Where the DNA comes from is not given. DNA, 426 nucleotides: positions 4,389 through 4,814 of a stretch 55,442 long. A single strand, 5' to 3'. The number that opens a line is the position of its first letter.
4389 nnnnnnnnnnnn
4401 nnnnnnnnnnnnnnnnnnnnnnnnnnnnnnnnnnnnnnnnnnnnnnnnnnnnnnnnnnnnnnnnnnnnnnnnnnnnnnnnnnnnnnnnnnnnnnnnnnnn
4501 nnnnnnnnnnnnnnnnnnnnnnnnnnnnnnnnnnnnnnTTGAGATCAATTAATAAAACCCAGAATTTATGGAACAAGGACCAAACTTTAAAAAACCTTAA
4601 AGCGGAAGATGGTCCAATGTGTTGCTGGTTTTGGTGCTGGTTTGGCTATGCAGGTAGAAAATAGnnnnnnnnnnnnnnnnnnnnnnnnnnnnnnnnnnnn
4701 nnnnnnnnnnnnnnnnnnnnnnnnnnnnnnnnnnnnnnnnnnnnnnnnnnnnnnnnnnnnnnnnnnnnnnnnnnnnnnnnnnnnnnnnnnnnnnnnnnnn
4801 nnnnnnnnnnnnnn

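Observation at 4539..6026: Unannotated 41-codon Cys/Trp/Phe-rich ORF coupled to a radical SAM/SPASM enzyme: candidate RiPP precursor-maturase pair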

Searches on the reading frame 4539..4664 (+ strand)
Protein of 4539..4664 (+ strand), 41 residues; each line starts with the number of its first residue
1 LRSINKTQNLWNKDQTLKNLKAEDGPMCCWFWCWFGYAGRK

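Call 6: search_protein_families(library=ncbifam, proteins=[window:4539-4664:+], max_evalue=0.01)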
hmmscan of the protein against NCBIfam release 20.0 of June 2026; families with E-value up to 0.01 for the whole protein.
window:4539-4664:+ (41 aa): 0 families

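Call 7: search_protein_families(library=pfam, proteins=[window:4539-4664:+], max_evalue=0.01)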
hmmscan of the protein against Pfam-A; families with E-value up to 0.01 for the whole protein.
window:4539-4664:+ (41 aa): 0 families

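Call 42: find_homologous_proteins(query=window:4539-4661:+, max_evalue=10)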
Query seq(41 aa): no candidate shares three 5-residue words with the query. No homologue found.
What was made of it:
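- Checked: The word-indexed search of the 5.8-billion-protein collection found nothing similar (call 42).
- Tried and rejected: A word-indexed search of the 5.8-billion-protein collection with the peptide found nothing (call 42).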

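Call 63: search_protein_representatives(protein=window:4539-4664:+)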
Query: 41 residues. Proteins with E-value up to 0.001 (for the whole library): 6; up to 1e-10: 0; up to 1e-30: 0. The best 6 are listed.
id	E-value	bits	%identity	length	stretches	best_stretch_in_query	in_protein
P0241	5.1e-08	47.8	57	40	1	1-35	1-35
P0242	3.5e-07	45.3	56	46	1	3-36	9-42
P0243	9.2e-07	43.9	53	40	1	1-34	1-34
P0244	9.5e-07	43.9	60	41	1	1-35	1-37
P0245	3.4e-06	42.2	36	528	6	15-39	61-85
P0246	4.1e-06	41.9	54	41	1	1-35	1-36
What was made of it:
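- Tried and rejected: The exhaustive phmmer search was needed to find relatives (call 63).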

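Call 65: list_cluster_members(proteins=[P0241, P0242, P0243, P0244, P0246])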
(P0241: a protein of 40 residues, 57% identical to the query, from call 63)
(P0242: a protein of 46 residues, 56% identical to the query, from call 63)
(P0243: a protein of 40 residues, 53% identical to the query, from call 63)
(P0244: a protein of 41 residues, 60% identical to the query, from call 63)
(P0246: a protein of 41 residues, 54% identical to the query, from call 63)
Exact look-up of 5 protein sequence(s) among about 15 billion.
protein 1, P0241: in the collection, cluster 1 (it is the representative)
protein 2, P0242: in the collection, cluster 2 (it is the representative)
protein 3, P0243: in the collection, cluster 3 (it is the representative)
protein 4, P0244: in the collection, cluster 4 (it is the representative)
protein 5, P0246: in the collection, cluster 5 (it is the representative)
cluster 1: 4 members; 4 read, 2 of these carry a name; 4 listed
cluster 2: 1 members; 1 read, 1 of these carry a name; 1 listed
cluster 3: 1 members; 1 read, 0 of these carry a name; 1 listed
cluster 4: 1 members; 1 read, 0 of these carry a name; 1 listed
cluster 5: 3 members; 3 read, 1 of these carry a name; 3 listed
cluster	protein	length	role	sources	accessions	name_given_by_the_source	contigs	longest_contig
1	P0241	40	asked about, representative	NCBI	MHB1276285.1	MAG: hypothetical protein ACYC0D_10380 [Candidatus Humimicrobiaceae bacterium]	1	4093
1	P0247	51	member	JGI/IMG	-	hypothetical protein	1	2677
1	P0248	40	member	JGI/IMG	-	-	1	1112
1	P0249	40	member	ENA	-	-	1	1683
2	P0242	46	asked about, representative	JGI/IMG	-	hypothetical protein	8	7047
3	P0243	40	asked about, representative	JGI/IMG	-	-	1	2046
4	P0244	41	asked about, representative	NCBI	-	-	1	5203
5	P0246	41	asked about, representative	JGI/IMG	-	hypothetical protein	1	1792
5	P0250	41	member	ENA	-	-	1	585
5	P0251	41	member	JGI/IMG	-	-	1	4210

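Call 66: find_encoding_contigs(protein=P0242, flank=4000, max_places=2)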
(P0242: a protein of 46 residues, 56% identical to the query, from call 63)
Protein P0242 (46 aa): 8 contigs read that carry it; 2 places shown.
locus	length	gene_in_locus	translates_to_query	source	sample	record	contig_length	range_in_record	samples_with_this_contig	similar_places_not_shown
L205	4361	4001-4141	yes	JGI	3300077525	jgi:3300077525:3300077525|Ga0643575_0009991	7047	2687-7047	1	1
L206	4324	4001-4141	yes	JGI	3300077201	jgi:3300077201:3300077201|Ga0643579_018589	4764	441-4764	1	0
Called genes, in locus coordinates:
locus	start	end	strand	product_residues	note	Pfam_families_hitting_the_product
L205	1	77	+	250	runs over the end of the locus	PF00005:ABC_tran, PF13304:AAA_21 (weak)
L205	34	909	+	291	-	PF00950:ABC-3, PF01032:FecCD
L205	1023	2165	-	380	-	PF01590:GAF (weak), PF13185:GAF_2, PF13487:HD_5, PF01966:HD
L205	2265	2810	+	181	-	PF03965:Penicillinase_R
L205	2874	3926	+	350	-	PF05569:Peptidase_M56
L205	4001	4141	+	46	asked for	-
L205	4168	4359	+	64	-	?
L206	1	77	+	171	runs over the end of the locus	?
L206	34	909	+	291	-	PF00950:ABC-3, PF01032:FecCD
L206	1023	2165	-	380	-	PF01590:GAF (weak), PF13185:GAF_2, PF13487:HD_5, PF01966:HD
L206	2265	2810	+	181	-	PF03965:Penicillinase_R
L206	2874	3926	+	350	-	PF05569:Peptidase_M56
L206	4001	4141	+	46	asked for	-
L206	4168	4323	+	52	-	?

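Call 67: find_encoding_contigs(protein=P0244, flank=4000, max_places=2)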
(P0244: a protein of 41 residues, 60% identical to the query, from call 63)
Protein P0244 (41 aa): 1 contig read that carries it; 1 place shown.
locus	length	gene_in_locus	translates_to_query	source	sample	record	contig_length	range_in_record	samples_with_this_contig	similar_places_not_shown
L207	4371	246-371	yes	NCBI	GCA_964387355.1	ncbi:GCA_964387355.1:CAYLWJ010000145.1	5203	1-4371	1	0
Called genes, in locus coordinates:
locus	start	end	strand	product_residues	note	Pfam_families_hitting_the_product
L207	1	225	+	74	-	?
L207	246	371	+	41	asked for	-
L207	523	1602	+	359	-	PF01867:Cas_Cas1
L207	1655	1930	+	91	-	PF09827:CRISPR_Cas2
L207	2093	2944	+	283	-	PF22205:Csm6_6H (weak)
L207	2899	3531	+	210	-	PF09670:Cas_Cas02710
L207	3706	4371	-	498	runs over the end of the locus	?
